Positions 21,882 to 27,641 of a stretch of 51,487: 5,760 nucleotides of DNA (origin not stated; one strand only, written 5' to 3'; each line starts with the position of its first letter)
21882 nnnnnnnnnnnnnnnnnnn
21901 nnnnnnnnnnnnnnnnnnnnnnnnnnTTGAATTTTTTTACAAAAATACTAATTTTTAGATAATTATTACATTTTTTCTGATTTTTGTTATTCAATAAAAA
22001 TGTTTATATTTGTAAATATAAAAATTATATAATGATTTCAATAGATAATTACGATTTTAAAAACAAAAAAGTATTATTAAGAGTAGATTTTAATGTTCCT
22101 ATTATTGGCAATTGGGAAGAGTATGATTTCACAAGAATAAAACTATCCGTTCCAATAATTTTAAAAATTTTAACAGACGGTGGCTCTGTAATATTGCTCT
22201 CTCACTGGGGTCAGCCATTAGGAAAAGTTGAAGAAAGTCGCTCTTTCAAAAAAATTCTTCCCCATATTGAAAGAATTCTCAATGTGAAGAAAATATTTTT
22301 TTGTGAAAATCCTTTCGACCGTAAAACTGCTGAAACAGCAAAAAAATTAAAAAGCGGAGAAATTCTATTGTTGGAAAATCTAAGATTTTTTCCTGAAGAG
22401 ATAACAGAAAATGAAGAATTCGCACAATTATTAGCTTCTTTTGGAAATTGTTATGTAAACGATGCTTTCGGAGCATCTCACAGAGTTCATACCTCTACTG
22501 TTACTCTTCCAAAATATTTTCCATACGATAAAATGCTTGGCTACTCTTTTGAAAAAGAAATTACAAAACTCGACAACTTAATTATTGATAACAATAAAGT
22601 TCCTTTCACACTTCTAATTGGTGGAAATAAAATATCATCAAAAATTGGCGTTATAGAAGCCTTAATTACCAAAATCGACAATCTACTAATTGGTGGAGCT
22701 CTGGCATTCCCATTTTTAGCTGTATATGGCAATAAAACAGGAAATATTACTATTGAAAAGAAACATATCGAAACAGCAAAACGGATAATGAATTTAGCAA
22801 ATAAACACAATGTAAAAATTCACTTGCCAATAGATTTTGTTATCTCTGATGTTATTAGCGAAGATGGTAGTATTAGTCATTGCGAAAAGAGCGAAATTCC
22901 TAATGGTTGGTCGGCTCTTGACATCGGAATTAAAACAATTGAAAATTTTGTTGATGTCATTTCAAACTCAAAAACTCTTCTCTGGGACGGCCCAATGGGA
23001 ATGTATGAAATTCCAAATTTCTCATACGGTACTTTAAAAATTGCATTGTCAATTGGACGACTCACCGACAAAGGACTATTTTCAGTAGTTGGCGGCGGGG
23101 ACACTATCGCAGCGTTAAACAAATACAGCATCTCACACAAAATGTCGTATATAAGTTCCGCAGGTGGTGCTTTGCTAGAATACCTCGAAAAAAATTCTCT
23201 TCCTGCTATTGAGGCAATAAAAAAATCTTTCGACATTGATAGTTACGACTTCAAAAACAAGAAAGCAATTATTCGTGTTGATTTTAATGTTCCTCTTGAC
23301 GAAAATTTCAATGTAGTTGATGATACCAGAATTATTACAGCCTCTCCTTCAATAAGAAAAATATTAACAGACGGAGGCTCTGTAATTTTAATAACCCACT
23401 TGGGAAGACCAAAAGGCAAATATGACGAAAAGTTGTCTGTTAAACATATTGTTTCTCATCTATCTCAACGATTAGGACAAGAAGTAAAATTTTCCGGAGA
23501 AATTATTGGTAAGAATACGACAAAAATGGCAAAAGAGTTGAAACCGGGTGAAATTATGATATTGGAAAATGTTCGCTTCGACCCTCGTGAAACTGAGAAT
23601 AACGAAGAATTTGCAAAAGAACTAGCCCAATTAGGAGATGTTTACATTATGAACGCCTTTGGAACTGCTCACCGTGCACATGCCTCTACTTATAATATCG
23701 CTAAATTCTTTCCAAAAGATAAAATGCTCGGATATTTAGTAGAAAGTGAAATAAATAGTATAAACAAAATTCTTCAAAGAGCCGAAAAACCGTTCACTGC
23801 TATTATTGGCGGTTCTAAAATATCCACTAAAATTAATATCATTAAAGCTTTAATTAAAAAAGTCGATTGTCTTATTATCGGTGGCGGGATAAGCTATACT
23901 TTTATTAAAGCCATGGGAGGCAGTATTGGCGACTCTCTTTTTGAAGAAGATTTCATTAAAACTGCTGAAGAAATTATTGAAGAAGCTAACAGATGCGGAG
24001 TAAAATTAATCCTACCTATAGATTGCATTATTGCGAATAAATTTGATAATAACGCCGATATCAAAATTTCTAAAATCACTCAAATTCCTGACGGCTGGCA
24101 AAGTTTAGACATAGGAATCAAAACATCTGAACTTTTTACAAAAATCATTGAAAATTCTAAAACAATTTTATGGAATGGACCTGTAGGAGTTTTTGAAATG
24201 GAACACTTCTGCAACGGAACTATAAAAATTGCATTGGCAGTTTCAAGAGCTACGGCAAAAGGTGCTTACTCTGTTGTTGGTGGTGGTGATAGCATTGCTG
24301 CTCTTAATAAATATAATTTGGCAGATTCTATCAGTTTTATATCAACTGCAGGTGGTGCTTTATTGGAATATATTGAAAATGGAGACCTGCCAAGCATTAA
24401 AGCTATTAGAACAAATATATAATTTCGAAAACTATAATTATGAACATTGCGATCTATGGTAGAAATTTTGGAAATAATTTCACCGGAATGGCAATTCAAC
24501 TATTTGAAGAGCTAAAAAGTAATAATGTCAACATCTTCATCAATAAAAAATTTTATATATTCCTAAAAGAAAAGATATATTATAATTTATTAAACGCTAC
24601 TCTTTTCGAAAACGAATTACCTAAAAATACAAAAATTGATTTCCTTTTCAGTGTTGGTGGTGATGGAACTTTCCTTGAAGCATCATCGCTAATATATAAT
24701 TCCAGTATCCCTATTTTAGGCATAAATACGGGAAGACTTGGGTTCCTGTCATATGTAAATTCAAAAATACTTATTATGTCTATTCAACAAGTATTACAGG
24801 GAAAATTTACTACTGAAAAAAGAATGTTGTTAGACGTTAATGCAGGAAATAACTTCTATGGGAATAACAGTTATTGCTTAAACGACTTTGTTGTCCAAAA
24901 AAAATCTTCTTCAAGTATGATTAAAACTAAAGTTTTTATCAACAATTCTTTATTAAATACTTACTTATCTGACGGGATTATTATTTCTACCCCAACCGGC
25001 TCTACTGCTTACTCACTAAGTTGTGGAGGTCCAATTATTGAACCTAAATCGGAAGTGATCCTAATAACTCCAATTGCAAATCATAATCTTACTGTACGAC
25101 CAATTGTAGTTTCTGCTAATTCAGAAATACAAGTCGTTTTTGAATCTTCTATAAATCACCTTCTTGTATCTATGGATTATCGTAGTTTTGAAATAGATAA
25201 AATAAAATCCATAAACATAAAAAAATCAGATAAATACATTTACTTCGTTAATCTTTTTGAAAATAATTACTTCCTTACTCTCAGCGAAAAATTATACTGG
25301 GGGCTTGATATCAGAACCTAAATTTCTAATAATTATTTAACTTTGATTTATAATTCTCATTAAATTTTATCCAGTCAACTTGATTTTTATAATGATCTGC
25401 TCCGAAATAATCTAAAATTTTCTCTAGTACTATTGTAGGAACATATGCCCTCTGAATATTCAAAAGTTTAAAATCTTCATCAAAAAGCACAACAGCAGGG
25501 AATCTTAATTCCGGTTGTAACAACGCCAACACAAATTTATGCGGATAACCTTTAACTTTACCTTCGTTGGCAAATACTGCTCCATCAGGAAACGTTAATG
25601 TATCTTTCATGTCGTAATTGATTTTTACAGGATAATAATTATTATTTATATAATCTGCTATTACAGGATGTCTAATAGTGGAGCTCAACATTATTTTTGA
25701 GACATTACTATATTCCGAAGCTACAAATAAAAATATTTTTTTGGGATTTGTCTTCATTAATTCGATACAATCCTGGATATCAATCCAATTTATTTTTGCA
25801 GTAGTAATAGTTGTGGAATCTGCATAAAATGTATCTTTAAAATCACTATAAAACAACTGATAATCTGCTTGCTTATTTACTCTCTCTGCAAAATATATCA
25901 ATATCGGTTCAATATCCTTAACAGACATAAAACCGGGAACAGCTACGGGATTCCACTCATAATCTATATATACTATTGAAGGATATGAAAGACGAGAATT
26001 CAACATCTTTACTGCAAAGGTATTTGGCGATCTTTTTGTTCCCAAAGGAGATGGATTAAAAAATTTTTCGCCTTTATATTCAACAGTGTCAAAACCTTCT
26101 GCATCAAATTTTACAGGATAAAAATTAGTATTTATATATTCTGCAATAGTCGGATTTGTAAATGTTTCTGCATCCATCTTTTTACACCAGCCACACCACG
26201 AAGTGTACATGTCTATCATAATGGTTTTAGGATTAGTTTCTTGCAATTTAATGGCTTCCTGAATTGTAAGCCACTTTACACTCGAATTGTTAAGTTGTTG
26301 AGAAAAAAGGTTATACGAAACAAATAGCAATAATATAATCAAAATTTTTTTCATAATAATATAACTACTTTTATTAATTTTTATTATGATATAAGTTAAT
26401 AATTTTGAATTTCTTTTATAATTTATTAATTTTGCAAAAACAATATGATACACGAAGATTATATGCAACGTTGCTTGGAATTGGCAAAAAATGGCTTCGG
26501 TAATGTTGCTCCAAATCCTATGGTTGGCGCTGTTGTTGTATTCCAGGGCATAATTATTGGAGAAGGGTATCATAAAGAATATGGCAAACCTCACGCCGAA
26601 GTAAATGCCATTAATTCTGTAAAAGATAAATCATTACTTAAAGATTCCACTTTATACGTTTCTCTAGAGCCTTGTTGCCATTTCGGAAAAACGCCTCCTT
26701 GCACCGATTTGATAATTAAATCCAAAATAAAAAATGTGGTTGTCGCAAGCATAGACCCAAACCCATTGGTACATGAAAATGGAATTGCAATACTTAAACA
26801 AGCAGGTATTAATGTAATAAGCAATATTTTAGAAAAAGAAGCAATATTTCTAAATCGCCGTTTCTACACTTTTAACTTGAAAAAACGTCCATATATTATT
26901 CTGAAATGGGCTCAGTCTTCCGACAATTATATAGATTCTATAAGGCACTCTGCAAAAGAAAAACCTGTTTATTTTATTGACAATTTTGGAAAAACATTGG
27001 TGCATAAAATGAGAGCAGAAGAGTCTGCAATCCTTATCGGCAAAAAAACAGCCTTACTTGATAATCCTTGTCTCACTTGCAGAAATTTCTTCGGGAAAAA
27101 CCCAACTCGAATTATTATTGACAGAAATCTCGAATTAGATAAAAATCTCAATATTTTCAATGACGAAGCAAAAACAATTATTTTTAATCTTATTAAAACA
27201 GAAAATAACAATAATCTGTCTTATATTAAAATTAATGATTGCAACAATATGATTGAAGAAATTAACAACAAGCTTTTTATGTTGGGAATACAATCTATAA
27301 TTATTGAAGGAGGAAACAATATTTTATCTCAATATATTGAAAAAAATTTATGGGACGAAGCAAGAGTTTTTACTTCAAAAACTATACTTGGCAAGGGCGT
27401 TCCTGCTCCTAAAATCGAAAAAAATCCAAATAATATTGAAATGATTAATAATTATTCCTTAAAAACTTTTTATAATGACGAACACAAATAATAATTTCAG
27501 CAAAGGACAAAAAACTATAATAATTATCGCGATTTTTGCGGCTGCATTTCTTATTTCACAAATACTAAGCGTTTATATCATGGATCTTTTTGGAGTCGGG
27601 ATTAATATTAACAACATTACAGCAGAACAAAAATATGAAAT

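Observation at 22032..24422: Head-to-tail PGK-PGK fusion with a degenerate 3-phosphoglycerate site in the N-terminal copy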

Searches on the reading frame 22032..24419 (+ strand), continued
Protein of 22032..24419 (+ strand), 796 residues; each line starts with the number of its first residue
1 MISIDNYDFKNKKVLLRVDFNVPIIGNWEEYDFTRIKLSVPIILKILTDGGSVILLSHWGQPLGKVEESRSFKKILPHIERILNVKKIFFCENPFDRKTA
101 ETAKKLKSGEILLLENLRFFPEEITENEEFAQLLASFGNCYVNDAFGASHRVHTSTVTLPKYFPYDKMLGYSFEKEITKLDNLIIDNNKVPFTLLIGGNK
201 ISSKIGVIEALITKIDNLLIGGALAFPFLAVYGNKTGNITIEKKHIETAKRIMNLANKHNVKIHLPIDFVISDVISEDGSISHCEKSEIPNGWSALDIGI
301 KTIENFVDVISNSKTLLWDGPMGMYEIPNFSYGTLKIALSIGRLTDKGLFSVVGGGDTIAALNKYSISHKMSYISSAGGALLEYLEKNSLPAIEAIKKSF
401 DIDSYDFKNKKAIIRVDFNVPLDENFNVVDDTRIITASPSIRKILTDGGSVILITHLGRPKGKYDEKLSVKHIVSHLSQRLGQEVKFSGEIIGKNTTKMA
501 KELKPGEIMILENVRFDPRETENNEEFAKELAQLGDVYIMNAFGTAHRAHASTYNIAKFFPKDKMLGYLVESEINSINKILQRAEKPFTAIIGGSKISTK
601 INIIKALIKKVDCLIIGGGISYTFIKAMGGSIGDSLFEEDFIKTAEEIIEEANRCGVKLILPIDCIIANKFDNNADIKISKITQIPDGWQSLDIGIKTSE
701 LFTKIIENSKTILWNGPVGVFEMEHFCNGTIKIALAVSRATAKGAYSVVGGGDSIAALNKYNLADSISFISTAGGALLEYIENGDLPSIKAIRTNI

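Call 45: fold_search(model_id=the predicted structure, library=pdb)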
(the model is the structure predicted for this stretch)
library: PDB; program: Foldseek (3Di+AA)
matches with E <= 10: 1135; with E <= 0.001: 73
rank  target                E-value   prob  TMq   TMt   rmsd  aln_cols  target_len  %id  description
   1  3q3v_A                1.2e-37  1.00  0.47  0.94   2.4       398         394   43  Crystal structure of Phosphoglycerate Kinase from Campylobacter jejuni. (released 2011-01-12)
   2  1php                  1.2e-37  1.00  0.46  0.89   2.7       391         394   46  STRUCTURE OF THE ADP COMPLEX OF THE 3-PHOSPHOGLYCERATE KINASE FROM BACILLUS STEAROTHERMOPHILUS AT 1.65 ANGSTROMS (released 1994-06-22)
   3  3q3v_B                6.2e-37  1.00  0.47  0.92   2.1       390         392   44  Crystal structure of Phosphoglycerate Kinase from Campylobacter jejuni. (released 2011-01-12)
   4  1vpe                  7.1e-37  1.00  0.47  0.92   2.7       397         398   46  CRYSTALLOGRAPHIC ANALYSIS OF PHOSPHOGLYCERATE KINASE FROM THE HYPERTHERMOPHILIC BACTERIUM THERMOTOGA MARITIMA (released 1998-06-17)
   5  7zy7_A                8.6e-37  1.00  0.43  0.82   3.6       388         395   44  Crystal structure of Chlamydomonas reinhardtii chloroplastic phosphoglycerate kinase (released 2023-06-14)
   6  1v6s_A                1.5e-36  1.00  0.45  0.89   2.7       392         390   39  Crystal Structure of Phosphoglycerate Kinase from Thermus thermophilus HB8 (released 2003-12-23)
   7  7zy7_B                4.6e-36  1.00  0.44  0.84   3.2       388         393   44  Crystal structure of Chlamydomonas reinhardtii chloroplastic phosphoglycerate kinase (released 2023-06-14)
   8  3uwd                  5.8e-36  1.00  0.45  0.88   2.8       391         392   45  Crystal Structure of Phosphoglycerate Kinase from Bacillus Anthracis (released 2012-01-11)
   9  1vjc                  7.7e-36  1.00  0.46  0.85   2.7       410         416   38  Structure of pig muscle PGK complexed with MgATP (released 2004-03-30)
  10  3oz7_A                1.3e-35  1.00  0.44  0.80   3.4       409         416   41  Crystal Structure of 3-Phosphopglycerate Kinase of Plasmodium falciparum (released 2011-08-10)
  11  4fey                  1.7e-35  1.00  0.43  0.82   3.6       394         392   42  An X-ray Structure of a Putative Phosphogylcerate Kinase with Bound ADP from Francisella tularensis subsp. tularensis SC (released 2012-06-13)
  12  9ker                  2.5e-35  1.00  0.46  0.85   2.7       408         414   39  Crystal structure analysis of phosphoglycerate kinase 1 (released 2025-11-12)
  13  4ehj_A                2.5e-35  1.00  0.43  0.82   3.7       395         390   42  An X-ray Structure of a Putative Phosphogylcerate Kinase from Francisella tularensis subsp. tularensis SCHU S4 (released 2012-05-09)
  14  2p9t                  2.7e-35  1.00  0.47  0.88   3.2       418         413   38  Crystal Structure of Phosphoglycerate Kinase-2 bound to 3-phosphoglycerate (released 2007-11-27)
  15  2ie8                  2.8e-35  1.00  0.47  0.93   1.8       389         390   38  Crystal structure of Thermus caldophilus phosphoglycerate kinase in the open conformation (released 2006-11-07)
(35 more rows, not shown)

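Call 46: find_encoding_contigs(protein=P0001, flank=2000, max_places=6)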
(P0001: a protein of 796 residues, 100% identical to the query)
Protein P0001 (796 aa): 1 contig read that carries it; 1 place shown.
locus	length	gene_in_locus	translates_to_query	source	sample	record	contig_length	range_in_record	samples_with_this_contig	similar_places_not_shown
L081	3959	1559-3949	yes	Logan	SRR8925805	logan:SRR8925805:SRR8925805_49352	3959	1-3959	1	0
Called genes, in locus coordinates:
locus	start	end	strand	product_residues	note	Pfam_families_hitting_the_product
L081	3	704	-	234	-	?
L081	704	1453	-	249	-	PF02348:CTP_transf_3, PF12804:NTP_transf_3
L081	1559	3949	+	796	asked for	PF00162:PGK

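Call 60: search_protein_families(library=ncbifam, proteins=[window:22032-24419:+])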
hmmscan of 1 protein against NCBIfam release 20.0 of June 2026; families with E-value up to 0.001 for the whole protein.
window:22032-24419:+ (796 aa): 1 family
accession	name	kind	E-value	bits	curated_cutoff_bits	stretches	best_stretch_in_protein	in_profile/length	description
NF010569.0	PRK13962.1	equivalog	1.4e-261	869.3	883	2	402-793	6-392/645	bifunctional phosphoglycerate kinase/triosephosphate isomerase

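Call 61: search_dna_similar(query=window:22032-24419:+, collection=plasmids, mode=protein, max_rows=8)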
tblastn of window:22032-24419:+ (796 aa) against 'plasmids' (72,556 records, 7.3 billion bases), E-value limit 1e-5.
Records with a match: 77; places in all: 78; records where one place covers at least 80% of the query: 72.
Best place of each record, by identity: <60% 77.
By first word of the organism name: Escherichia 5; Paracoccus 4; Sinorhizobium 4; Acinetobacter 3; Cupriavidus 3; Klebsiella 3; Natrinema 3; Natribaculum 3; Bacillus 2; Listeria 2; and 40 more.
By predicted mobility (MOB-suite, as given by PLSDB): non-mobilizable 57; conjugative 10; mobilizable 10.
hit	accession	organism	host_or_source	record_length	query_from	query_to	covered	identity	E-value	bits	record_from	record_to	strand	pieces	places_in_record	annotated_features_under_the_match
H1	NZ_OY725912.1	Bacteroides finegoldii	-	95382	1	793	99%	46.1%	4e-123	744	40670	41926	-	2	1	phosphoglycerate kinase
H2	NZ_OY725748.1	Parabacteroides distasonis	-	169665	1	793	99%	45.9%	6e-120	726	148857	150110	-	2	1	phosphoglycerate kinase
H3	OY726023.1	Phocaeicola massiliensis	-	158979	1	793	99%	45.6%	5e-117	728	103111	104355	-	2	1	record has no annotation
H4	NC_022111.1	Prevotella sp. oral taxon 299 str. F0039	Homo sapiens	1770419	2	792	99%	44.4%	2e-114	704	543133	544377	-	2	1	none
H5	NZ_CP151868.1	Bacillus thuringiensis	tobacco,mixed culture,leaves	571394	3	789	98%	42.6%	5e-104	647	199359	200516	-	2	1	phosphoglycerate kinase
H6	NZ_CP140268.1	Priestia megaterium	Single cell,ginseng rhizosphere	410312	3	792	99%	42.2%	4e-109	677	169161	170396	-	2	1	phosphoglycerate kinase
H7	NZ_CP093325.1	Bacillus sp. N5-665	whole organism,peat soil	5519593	3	789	98%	42.2%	9e-103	639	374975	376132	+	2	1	none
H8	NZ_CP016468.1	Latilactobacillus curvatus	cell culture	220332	5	792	98%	41.3%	3e-89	576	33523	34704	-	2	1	phosphoglycerate kinase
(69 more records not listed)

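Call 69: predict_structure(alignment_id=A2)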
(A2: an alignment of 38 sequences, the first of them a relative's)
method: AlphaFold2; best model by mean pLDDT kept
length: 794 residues; sequences in the alignment: 38
mean_pLDDT: 90.9   pTM: 0.67
mean pLDDT of the five models: 90.9, 88.9, 88.4, 87.7, 86.6
residues with pLDDT >= 90: 519; 70-90: 267; 50-70: 8; < 50: 0
segments of 3 or more residues with pLDDT < 50: none
pLDDT, mean of each block of 10 residues (from residue 1): 78 95 89 87 93 96 90 96 95 93 96 96 93 95 88 90 85 89 85 89 86 92 93 92 92 92 95 87 94 93 96 94 84 95 95 87 88 85 83 73 85 92 86 90 91 92 94 93 92 92 95 95 96 95 91 91 90 86 92 85 90 95 95 92 94 95 95 93 96 95 97 91 91 95 91 86 87 83 87 65
secondary structure, 60 per line:
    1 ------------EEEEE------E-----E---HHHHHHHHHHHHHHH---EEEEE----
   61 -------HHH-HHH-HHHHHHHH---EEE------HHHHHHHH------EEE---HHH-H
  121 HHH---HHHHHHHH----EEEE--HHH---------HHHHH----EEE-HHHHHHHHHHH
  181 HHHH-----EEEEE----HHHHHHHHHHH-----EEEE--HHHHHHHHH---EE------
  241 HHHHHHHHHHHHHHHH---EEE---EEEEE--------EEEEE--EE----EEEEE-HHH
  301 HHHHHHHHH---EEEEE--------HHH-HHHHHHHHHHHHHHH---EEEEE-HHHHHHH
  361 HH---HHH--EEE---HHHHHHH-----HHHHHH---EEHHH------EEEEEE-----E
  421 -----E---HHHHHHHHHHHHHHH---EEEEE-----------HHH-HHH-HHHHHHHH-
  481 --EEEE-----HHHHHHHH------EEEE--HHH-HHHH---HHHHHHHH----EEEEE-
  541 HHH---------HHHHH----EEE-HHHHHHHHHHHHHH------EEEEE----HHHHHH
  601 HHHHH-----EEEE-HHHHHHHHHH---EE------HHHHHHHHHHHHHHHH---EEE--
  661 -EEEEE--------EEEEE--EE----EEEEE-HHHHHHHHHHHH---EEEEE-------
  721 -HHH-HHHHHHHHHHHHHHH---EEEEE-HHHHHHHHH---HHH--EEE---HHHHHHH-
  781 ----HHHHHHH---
elements in order (helices of 4 or more, strands of 3 or more residues): E13-17 H34-48 E52-56 H76-83 E87-89 H96-103 E110-112 H120-123 H127-134 E139-142 H157-161 E166-168 H170-184 E190-194 H199-209 E215-218 H221-229 H241-256 E260-262 E266-270 E279-283 E292-296 H298-309 E313-317 H330-344 E348-352 H354-362 E371-373 H377-383 H389-394 E409-414 H430-444 E448-452 H472-479 E483-486 H492-499 E506-509 H516-519 H523-530 E535-539 H553-557 E562-564 H566-579 E586-590 H595-605 E611-614 H616-625 H637-652 E656-658 E662-666 E675-679 E688-692 H694-705 E709-713 H726-740 E744-748 H750-758 E767-769 H773-779 H785-791

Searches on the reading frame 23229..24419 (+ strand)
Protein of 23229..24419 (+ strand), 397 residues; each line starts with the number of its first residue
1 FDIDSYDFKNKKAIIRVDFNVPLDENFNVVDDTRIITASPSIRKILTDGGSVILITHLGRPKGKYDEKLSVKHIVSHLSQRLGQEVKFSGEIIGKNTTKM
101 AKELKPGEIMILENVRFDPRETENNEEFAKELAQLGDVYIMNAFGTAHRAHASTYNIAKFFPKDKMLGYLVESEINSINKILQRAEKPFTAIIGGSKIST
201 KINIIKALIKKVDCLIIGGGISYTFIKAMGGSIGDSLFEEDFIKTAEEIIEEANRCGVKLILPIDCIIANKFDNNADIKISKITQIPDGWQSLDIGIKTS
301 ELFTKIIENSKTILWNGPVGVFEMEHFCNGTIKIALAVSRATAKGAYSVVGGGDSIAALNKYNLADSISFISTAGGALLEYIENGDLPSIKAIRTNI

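Call 4: search_protein_families(library=pfam, proteins=[window:23229-24419:+])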
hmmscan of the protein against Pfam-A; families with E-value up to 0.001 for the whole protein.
window:23229-24419:+ (397 aa): 1 family
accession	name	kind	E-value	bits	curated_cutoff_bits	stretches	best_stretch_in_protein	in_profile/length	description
PF00162.24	PGK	-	1.7e-145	485.2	27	1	3-383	1-377/379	Phosphoglycerate kinase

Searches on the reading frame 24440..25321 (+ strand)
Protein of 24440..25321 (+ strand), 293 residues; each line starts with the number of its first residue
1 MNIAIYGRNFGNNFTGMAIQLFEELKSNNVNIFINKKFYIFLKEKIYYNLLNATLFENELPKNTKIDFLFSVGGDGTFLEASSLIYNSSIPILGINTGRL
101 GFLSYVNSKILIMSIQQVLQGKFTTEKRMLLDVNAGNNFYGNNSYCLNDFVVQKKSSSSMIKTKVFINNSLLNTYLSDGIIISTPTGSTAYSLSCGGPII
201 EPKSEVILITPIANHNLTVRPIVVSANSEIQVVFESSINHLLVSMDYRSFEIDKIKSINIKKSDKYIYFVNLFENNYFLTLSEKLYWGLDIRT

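Call 36: search_protein_families(library=pfam, proteins=[window:24440-25321:+])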
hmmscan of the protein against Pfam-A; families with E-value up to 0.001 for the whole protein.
window:24440-25321:+ (293 aa): 2 families
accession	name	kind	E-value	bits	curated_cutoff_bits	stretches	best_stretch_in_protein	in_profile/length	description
PF20143.4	NAD_kinase_C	-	1e-30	106.5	23.7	1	147-271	1-125/126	ATP-NAD kinase C-terminal domain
PF01513.26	NAD_kinase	-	8.4e-14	52.4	25.5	1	63-122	70-129/130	ATP-NAD kinase N-terminal domain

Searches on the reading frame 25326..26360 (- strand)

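Call 36: search_protein_families(library=pfam, proteins=[window:25326-26360:-])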
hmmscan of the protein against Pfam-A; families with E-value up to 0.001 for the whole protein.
window:25326-26360:- (344 aa): 4 families
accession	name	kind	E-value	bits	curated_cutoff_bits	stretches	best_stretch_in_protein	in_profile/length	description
PF03190.21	Thioredox_DsbH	-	4.9e-18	66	27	1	21-88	13-81/163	Protein of unknown function, DUF255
PF13899.12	Thioredoxin_7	-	3.7e-12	46.6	27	1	31-131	3-80/83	Thioredoxin-like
PF13098.12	Thioredoxin_2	-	1.6e-09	38.5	27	1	42-154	3-104/104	Thioredoxin-like domain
PF00085.26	Thioredoxin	-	0.00039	20.8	23.5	0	43-66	17-40/103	Thioredoxin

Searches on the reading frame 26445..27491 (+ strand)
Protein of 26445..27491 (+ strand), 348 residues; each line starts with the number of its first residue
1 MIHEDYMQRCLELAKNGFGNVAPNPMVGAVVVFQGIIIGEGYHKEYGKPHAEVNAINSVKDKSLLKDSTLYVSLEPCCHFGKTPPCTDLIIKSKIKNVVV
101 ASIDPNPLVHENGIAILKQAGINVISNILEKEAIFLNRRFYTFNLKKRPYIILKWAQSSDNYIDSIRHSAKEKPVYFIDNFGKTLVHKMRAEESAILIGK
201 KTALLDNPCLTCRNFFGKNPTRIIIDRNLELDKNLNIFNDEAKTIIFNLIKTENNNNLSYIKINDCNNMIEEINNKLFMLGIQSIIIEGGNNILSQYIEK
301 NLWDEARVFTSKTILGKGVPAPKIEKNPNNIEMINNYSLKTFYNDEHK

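Call 36: search_protein_families(library=pfam, proteins=[window:26445-27491:+])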
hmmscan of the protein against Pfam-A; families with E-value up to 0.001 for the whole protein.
window:26445-27491:+ (348 aa): 4 families
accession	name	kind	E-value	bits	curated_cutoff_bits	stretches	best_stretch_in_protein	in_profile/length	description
PF01872.23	RibD_C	-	7.8e-25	88.3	24.1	1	149-323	1-174/197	RibD C-terminal domain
PF00383.29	dCMP_cyt_deam_1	-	5.9e-20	71.5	25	1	3-101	4-101/102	Cytidine and deoxycytidylate deaminase zinc-binding region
PF14437.12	MafB19-deam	-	1.9e-11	44.4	27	1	3-107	3-106/142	MafB19-like deaminase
PF18785.7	Inv-AAD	-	4.4e-06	27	26.5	1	37-127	12-117/129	Invertebrate-AID/APOBEC-deaminase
